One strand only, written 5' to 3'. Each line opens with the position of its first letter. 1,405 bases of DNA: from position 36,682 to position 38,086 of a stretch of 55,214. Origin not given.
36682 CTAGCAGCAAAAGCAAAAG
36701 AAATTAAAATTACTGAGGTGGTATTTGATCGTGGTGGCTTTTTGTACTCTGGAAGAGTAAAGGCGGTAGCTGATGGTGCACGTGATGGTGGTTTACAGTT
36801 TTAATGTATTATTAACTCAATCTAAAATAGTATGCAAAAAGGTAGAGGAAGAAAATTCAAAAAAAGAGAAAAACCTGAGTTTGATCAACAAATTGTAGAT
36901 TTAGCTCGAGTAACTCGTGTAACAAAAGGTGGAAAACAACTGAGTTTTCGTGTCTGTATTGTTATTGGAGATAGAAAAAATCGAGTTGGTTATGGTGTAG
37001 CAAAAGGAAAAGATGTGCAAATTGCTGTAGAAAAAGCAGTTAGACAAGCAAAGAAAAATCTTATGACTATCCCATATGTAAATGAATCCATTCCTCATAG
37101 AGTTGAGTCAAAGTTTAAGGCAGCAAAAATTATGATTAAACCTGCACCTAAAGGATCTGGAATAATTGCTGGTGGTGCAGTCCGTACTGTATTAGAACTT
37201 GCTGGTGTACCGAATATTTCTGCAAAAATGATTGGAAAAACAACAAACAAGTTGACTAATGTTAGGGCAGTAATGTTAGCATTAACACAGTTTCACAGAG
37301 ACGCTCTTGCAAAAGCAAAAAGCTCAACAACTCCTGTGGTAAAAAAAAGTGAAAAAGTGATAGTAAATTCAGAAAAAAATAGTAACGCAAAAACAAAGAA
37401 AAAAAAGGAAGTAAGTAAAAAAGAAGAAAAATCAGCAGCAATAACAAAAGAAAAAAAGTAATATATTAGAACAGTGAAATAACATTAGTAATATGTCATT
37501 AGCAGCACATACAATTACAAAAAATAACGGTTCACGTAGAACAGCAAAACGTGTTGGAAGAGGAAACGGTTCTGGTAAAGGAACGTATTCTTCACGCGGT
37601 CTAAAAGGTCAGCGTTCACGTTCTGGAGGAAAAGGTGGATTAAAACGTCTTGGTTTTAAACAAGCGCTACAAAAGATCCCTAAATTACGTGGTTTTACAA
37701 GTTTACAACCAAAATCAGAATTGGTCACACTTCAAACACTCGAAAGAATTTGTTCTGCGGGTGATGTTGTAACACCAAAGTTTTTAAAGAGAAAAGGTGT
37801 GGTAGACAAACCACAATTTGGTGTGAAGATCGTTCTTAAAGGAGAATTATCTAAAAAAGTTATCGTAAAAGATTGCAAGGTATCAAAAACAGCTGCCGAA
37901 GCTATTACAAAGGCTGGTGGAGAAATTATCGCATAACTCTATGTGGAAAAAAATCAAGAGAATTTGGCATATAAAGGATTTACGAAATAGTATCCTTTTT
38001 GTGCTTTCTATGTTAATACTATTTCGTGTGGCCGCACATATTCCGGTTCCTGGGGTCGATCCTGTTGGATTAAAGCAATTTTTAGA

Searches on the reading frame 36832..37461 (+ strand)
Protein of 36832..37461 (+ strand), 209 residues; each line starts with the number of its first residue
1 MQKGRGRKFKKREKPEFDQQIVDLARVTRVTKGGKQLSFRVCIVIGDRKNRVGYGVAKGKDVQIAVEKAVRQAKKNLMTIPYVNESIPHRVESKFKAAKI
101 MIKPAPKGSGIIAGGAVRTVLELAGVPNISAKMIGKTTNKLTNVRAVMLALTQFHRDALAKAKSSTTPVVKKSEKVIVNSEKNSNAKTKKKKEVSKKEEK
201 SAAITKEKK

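Call 65: search_protein_families(library=pfam, proteins=[window:36832-37461:+], max_evalue=0.001)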
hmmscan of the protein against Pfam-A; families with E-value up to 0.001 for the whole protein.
window:36832-37461:+ (209 aa): 2 families
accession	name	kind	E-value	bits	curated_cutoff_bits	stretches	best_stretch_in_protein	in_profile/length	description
PF00333.26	Ribosomal_S5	-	8.6e-22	77.4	27.1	1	17-81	1-65/65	Ribosomal protein S5, N-terminal domain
PF03719.21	Ribosomal_S5_C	-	1.9e-21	75.7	21.5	1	94-154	2-61/71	Ribosomal protein S5, C-terminal domain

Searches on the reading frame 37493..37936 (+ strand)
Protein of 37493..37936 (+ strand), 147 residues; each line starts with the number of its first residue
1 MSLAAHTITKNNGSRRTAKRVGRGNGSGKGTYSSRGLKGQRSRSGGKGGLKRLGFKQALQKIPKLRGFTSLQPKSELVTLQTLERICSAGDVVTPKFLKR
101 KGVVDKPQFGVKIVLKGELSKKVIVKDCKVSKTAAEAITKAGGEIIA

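Call 65: search_protein_families(library=pfam, proteins=[window:37493-37936:+], max_evalue=0.001)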
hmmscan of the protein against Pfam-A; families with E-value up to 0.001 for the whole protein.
window:37493-37936:+ (147 aa): 1 family
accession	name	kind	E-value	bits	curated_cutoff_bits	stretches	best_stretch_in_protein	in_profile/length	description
PF00828.25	Ribosomal_L27A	-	8.6e-14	52.2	21.5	1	79-145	3-71/72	Ribosomal proteins 50S-L15, 50S-L18e, 60S-L27A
